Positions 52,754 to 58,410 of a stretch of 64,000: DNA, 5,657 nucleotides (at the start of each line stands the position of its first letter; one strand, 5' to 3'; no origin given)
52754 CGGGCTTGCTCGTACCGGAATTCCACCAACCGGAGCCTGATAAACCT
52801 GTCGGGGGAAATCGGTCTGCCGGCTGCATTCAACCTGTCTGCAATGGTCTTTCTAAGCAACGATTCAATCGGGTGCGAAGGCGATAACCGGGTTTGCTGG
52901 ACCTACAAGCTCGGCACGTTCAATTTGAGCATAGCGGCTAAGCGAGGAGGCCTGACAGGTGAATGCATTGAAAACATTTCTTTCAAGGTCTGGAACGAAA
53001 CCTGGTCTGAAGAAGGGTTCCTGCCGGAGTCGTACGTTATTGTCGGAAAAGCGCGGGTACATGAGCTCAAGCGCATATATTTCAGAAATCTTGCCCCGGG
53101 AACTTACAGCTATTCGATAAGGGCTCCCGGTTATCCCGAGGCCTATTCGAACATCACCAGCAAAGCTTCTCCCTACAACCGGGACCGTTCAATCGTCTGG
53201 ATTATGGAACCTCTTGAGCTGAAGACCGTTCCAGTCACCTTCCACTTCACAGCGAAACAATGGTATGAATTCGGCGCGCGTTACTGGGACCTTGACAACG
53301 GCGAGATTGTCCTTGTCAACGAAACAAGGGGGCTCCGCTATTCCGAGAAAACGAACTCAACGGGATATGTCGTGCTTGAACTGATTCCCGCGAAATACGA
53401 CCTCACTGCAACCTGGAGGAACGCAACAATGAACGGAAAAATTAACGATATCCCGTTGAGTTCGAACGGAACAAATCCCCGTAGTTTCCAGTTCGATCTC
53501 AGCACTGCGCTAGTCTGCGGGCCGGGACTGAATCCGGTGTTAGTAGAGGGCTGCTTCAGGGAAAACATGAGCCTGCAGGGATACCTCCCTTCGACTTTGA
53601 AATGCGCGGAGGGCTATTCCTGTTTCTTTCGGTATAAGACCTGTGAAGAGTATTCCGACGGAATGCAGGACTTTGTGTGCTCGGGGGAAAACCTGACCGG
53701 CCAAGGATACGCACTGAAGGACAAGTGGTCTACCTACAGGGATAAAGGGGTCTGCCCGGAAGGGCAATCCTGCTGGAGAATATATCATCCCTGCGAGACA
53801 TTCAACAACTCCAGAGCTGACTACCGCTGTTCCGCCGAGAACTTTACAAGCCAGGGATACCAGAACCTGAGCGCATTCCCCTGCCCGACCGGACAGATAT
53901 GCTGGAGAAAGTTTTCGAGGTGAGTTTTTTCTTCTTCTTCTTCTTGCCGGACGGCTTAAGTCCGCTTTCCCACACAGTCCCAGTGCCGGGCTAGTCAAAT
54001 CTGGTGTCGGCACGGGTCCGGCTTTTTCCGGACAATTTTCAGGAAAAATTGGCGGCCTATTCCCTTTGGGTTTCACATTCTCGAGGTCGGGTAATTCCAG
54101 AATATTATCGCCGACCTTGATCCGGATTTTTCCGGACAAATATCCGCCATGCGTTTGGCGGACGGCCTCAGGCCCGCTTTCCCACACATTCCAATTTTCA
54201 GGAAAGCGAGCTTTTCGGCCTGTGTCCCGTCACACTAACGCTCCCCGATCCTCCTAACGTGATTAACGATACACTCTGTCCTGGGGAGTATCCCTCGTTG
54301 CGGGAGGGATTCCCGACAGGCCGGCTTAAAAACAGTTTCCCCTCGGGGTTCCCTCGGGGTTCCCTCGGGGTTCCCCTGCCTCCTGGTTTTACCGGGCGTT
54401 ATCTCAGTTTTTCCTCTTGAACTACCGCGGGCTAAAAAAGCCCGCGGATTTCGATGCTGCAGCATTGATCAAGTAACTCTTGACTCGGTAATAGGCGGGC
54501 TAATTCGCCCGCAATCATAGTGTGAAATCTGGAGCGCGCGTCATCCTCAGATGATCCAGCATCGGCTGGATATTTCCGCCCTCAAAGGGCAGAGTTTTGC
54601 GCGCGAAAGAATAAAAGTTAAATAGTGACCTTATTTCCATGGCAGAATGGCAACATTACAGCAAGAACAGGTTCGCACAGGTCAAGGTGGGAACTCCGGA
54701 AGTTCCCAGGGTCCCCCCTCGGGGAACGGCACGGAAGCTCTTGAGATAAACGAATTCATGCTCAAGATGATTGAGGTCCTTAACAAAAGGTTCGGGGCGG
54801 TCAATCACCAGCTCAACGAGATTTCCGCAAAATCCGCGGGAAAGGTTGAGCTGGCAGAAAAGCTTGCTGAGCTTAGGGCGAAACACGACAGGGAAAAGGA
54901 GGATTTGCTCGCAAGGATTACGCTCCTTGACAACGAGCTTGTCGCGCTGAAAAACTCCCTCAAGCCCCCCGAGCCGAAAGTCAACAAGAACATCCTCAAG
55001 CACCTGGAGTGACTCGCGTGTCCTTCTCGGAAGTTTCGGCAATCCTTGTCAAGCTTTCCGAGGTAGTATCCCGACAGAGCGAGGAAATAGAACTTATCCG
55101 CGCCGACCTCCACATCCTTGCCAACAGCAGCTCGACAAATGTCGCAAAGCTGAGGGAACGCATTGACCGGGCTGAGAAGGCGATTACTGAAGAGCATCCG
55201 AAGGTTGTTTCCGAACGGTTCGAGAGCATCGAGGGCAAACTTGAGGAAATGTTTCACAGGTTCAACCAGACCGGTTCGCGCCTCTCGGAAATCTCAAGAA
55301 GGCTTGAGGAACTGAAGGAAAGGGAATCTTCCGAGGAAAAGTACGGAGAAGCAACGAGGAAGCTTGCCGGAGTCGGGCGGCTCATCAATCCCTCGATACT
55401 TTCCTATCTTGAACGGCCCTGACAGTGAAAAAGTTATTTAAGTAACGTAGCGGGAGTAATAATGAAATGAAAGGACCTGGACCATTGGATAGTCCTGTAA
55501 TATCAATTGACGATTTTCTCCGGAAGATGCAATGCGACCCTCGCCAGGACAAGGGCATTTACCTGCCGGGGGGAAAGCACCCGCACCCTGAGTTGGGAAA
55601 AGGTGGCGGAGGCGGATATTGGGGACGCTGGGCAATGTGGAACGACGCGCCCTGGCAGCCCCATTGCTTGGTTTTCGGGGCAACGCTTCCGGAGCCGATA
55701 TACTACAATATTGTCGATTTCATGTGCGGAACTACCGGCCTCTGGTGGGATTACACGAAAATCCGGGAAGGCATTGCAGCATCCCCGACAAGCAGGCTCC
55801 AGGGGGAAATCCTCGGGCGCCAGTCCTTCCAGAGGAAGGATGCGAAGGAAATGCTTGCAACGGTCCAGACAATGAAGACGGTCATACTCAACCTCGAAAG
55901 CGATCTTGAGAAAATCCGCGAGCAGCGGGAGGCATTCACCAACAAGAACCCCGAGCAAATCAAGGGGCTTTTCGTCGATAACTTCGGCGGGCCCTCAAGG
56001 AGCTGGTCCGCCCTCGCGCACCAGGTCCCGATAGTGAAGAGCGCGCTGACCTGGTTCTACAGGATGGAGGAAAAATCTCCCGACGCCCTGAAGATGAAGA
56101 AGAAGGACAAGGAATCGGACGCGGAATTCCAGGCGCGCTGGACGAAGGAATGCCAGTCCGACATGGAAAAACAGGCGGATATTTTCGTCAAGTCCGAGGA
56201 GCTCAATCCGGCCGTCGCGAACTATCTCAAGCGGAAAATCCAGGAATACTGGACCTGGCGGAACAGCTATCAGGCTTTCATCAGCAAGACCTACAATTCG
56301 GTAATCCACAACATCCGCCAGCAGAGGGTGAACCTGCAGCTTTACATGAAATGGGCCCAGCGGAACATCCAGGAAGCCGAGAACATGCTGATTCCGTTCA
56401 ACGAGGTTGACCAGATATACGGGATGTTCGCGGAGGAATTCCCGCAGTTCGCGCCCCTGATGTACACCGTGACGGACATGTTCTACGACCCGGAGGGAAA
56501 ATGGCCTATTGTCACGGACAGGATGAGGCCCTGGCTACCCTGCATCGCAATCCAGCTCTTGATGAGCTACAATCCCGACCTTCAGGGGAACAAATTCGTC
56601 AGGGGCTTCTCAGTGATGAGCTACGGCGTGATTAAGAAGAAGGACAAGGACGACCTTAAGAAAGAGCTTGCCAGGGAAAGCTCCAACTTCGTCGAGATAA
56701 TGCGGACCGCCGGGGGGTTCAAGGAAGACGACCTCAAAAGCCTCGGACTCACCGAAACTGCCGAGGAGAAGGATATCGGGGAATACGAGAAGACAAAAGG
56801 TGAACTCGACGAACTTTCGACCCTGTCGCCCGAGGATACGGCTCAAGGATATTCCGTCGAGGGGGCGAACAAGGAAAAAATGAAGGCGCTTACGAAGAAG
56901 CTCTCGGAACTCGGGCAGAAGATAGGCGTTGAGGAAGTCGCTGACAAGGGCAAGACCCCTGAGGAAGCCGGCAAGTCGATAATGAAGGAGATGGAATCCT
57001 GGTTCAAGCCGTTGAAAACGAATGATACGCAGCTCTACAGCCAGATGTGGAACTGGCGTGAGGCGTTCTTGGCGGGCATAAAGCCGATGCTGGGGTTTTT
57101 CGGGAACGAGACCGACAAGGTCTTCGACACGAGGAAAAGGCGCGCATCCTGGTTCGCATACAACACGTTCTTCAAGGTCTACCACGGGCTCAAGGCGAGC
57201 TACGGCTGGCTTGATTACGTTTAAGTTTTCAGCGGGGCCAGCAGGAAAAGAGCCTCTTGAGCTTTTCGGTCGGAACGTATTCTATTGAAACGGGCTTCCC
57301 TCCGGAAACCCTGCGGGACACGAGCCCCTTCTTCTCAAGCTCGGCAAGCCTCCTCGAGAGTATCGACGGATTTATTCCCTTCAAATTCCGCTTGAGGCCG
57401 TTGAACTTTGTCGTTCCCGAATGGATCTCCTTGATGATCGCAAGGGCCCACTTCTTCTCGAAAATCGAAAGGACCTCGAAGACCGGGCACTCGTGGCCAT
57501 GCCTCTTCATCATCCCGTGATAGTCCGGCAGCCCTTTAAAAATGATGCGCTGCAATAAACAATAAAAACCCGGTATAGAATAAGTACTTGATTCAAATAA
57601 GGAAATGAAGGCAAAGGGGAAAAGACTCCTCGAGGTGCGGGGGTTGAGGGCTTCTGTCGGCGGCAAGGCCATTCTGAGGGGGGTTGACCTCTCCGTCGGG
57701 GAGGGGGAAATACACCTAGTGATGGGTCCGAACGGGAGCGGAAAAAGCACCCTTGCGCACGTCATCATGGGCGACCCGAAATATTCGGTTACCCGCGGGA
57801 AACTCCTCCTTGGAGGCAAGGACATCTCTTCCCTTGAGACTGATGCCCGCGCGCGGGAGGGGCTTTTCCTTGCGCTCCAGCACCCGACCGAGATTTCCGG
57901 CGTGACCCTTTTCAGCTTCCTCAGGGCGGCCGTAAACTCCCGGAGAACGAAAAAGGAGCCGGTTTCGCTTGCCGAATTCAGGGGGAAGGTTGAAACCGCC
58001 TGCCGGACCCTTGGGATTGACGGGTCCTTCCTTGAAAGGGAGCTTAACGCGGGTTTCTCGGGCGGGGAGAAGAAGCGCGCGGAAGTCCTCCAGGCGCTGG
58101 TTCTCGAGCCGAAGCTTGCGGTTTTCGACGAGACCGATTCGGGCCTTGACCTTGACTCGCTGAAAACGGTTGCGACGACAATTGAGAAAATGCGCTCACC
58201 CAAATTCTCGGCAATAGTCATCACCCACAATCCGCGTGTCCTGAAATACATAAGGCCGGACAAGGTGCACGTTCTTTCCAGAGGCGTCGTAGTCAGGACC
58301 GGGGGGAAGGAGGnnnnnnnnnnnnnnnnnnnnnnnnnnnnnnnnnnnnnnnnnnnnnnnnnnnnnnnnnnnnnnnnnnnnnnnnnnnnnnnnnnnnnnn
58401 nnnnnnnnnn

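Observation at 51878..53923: Cys-repeat putative lipoprotein with a new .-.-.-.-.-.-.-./F-F/R-R/K module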

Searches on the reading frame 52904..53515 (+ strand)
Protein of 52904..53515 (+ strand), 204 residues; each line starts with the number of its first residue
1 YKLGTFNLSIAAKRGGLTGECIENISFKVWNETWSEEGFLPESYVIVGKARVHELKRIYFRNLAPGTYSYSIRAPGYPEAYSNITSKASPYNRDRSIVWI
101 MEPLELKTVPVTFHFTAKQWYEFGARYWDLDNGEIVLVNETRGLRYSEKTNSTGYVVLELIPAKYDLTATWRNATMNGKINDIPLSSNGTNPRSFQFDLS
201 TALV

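Call 36: search_protein_families(library=pfam, proteins=[window:52904-53515:+], max_evalue=10)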
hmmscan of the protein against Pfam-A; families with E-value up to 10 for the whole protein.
seq(204 aa): 4 families
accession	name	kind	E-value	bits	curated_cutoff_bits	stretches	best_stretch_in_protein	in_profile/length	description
PF13620.12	CarboxypepD_reg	-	5.5e-07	30.3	32.3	2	60-85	42-68/82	Carboxypeptidase regulatory-like domain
PF24421.1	Ig_J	-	0.013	16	29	1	20-74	36-84/104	Tip attachment protein J, Ig-like domain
PF14686.12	fn3_3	-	0.091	13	24.4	1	56-85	35-66/75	Polysaccharide lyase family 4, domain II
PF15589.11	Imm21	-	0.21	12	30.7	1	109-174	94-155/159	Immunity protein 21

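Call 79: search_solved_structures(query=window:52904-53515:+, max_evalue=10)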
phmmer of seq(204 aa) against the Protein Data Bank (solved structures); distinct sequences matched with E-value up to 10: 0.

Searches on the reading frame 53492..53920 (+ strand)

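Call 36: search_protein_families(library=pfam, proteins=[window:53492-53920:+], max_evalue=10)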
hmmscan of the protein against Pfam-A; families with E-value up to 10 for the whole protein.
seq(143 aa): 2 families
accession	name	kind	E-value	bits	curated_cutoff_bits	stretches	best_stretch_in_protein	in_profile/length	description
PF09463.15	Opy2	-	0.0024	18.6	22.1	1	37-53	13-29/35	Opy2 protein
PF23674.1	RYYR-CCHC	-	4.7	7.7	27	1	89-115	17-44/79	RYYR-CCHC domain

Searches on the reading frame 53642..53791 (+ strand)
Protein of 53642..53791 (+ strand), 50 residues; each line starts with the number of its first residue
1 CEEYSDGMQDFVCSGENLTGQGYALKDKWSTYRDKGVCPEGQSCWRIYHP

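Call 32: find_homologous_proteins(query=A2, max_evalue=10)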
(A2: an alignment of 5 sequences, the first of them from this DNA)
Query A2 (5 sequences): 2 candidates shared short words with the query, none scored E <= 10.

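Call 37: search_solved_structures(query=A2, max_evalue=10)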
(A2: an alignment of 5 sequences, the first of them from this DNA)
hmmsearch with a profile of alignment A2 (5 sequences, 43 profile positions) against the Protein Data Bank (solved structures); distinct sequences matched with E-value up to 10: 3.
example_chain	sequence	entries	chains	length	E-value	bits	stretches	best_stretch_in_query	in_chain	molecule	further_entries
8xx0_A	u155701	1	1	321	0.75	13.2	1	8-32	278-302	SPE7 immunoglobulin E F(ab')2 heavy chain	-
8k7s_F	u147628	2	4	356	1.4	12.4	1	8-32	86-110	IgE Fc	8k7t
9eri_G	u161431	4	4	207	1.9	12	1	14-28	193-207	Na(+)-translocating ferredoxin:NAD(+) oxidoreductase complex subunit G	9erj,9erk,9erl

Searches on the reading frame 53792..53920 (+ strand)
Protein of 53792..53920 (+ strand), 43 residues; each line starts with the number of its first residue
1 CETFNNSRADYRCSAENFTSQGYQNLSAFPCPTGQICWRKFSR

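Call 61: predict_structure(alignment_id=A3)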
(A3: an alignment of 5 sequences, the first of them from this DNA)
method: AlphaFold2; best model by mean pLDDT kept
length: 43 residues; sequences in the alignment: 5
mean_pLDDT: 84.6   pTM: 0.60
mean pLDDT of the five models: 84.6, 84.1, 84.0, 83.8, 83.0
residues with pLDDT >= 90: 20; 70-90: 17; 50-70: 6; < 50: 0
segments of 3 or more residues with pLDDT < 50: none
pLDDT, mean of each block of 10 residues (from residue 1): 70 92 88 91 78
secondary structure, 60 per line:
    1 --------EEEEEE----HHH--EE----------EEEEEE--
elements in order: E9-14 E36-41

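Call 64: fold_search(model_id=the predicted structure, library=pdb)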
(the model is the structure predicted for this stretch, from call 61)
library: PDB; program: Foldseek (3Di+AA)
matches with E <= 10: 47; with E <= 0.001: 0
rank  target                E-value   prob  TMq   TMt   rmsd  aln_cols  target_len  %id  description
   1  3v8h_D                2.9e+00  0.23  0.53  0.10   3.2        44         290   18  Crystal structure of Thymidylate Synthase from Burkholderia thailandensis (released 2012-01-25)
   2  7byy_D                4.0e+00  0.23  0.56  0.17   2.7        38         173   26  Crystal structure of bacterial toxin (released 2020-06-03)
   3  3b1t                  4.0e+00  0.02  0.23  0.03   8.0        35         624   11  Crystal structure of human peptidylarginine deiminase 4 in complex with o-Cl-amidine (released 2011-10-26)
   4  8heh_B                4.5e+00  0.23  0.58  0.20   2.3        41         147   12  Crystal structure of GCN5-related N-acetyltransferase 05790 (released 2022-12-21)
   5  7byy_A                4.5e+00  0.21  0.57  0.16   2.6        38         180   26  Crystal structure of bacterial toxin (released 2020-06-03)
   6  1j0r_B                4.5e+00  0.02  0.25  0.13   4.7        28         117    7  Crystal structure of the replication termination protein mutant C110S (released 2003-11-20)
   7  8r8u_A                4.5e+00  0.02  0.22  0.03   8.5        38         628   13  Human PADI4 in complex with cyclic peptide PADI4_3 (released 2024-11-27)
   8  2oh1_B                5.2e+00  0.23  0.59  0.17   2.6        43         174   12  Crystal structure of acetyltransferase GNAT family (YP_013287.1) from Listeria monocytogenes 4b F2365 at 1.46 A resolu (released 2007-02-13)
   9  5trm_W                5.2e+00  0.21  0.60  0.19   4.1        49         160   10  Crystal structure of human GCN5 histone acetyltransferase domain (released 2017-12-06)
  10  7byy_B                5.2e+00  0.18  0.56  0.16   2.7        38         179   26  Crystal structure of bacterial toxin (released 2020-06-03)
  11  1wd9                  5.2e+00  0.02  0.22  0.03   7.6        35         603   14  Calcium bound form of human peptidylarginine deiminase type4 (PAD4) (released 2004-07-13)
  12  5wj8                  5.2e+00  0.01  0.21  0.08   8.7        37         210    8  Crystal Structure of Human Cadherin-23 EC13-14 (released 2018-07-04)
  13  3htl                  5.5e+00  0.01  0.19  0.04  10.6        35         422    3  Structure of the Corynebacterium diphtheriae major pilin SpaA points to a modular pilus assembly with stabilizing isopep (released 2009-09-15)
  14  4zgz_D                5.9e+00  0.13  0.52  0.27   3.9        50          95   10  STRUCTURE OF HUMAN ANTIZYME INHIBITOR IN COMPLEX WITH A C-TERMINAL FRAGMENT OF ANTIZYME (released 2015-09-02)
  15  3rrl_A                5.9e+00  0.06  0.37  0.11   3.8        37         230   14  Complex structure of 3-oxoadipate coA-transferase subunit A and B from Helicobacter pylori 26695 (released 2011-06-29)
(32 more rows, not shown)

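Call 74: fold_search(model_id=the predicted structure, library=viral)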
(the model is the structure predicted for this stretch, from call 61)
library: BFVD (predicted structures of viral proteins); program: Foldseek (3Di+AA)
matches with E <= 10: 118; with E <= 0.001: 0
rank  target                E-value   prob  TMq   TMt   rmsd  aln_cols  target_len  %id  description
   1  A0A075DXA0            4.8e-01  0.30  0.39  0.18   4.0        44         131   20  (no name in the UniProt tables at hand)
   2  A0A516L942            6.2e-01  0.77  0.57  0.25   2.1        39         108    8  (no name in the UniProt tables at hand)
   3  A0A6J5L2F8            1.4e+00  0.47  0.57  0.08   2.5        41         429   12  Inorganic pyrophosphatase domain-containing protein [uncultured Caudovirales phage]
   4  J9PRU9                1.7e+00  0.38  0.53  0.25   2.8        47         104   11  DUF4177 domain-containing protein [Bacillus phage B5S]
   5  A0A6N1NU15            2.3e+00  0.02  0.22  0.04  10.2        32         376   16  Uncharacterized protein [Tupanvirus soda lake]
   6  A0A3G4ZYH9            2.5e+00  0.20  0.47  0.39   2.9        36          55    8  Uncharacterized protein [Gaeavirus sp.]
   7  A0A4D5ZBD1            2.7e+00  0.14  0.52  0.31  10.5        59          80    8  (no name in the UniProt tables at hand)
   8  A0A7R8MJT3            2.7e+00  0.12  0.41  0.30   3.6        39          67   13  Uncharacterized protein [Klebsiella phage vB_KvM-Eowyn]
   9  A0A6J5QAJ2            2.7e+00  0.05  0.33  0.28   7.7        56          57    5  Uncharacterized protein [uncultured Caudovirales phage]
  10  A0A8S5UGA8            2.9e+00  0.25  0.51  0.13   2.6        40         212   15  Acetyltransferase [Myoviridae sp. ctshb19]
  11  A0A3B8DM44            2.9e+00  0.10  0.41  0.23   8.1        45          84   11  Tail fiber protein (Fragment) [Acinetobacter phage AJO2]
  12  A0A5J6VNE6            2.9e+00  0.10  0.42  0.02   7.2        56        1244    7  Uncharacterized protein [Megaviridae environmental sample]
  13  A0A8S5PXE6            3.1e+00  0.35  0.62  0.22   2.2        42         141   10  N-acetyltransferase domain-containing protein [Myoviridae sp. ctgsk7]
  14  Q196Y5                3.1e+00  0.14  0.45  0.16   3.5        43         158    7  Uncharacterized protein 075R [Invertebrate iridescent virus 3]
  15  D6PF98                3.1e+00  0.14  0.46  0.03   2.9        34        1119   18  (no name in the UniProt tables at hand)
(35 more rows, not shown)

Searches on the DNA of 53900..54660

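Call 80: search_rna_families(source=window, start=53900, end=54660, threshold=evalue, max_evalue=1)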
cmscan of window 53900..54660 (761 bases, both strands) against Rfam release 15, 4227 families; matches with E-value up to 1: 2.
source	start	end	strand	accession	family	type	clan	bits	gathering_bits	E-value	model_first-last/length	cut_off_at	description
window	54289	54453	+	RF01474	rli42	Gene; sRNA;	-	18.4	80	0.14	1-171/171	no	Listeia sRNA rli42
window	54517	54652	-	RF01946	KCNQ1OT1_1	Gene; lncRNA;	-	11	70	0.13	311-464/464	no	KCNQ1 overlapping transcript 1 conserved region 1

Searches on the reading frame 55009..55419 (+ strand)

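Call 6: search_protein_families(library=ncbifam, proteins=[window:55009-55419:+], max_evalue=0.01)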
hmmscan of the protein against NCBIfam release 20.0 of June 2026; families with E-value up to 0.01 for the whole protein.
window:55009-55419:+ (137 aa): 7 families
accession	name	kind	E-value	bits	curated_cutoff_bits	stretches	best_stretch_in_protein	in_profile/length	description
NF003034.1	PRK03918.1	equivalog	4.5e-05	21.6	700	1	20-119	621-716/878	DNA double-strand break repair ATPase Rad50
NF041244.1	IglI_fam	subfamily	0.00011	22.2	100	1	5-111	46-158/290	type VI secretion system protein IglI family protein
TIGR01843.1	type_I_hlyD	subfamily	0.00059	18.9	208.65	1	26-125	92-192/422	HlyD family type I secretion periplasmic adaptor subunit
TIGR02168.1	SMC_prok_B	equivalog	0.0015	16.4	567.35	1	13-115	786-893/1181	chromosome segregation protein SMC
TIGR04375.1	cyano_w_EgtBD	hypoth_equivalog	0.0032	17.8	125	1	26-111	50-131/155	hercynine metabolism protein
NF047362.1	CT392_fam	equivalog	0.0085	15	160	1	46-111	75-141/383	CT392 family protein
TIGR04527.1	mycoplas_twoTM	subfamily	0.0091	15.7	125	0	8-106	37-123/248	MG_279/MG_280 family protein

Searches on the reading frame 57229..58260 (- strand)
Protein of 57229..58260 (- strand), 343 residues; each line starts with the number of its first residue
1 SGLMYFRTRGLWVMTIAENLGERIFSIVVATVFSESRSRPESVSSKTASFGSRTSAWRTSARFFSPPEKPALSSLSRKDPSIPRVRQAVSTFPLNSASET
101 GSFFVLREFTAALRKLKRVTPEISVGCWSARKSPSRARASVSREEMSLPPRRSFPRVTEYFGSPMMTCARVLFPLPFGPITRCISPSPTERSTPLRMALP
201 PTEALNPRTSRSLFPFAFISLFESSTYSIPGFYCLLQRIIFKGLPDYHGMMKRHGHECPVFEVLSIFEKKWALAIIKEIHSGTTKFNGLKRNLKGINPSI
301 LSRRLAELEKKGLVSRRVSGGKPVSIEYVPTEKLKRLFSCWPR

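Call 14: search_protein_families(library=pfam, proteins=[window:57229-58260:-], max_evalue=0.001)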
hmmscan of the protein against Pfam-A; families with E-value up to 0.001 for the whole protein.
window:57229-58260:- (343 aa): 1 family
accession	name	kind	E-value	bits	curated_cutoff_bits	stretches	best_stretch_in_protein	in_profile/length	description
PF01638.23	HxlR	-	1.2e-12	47.9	20.8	1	268-337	3-72/91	HxlR-like helix-turn-helix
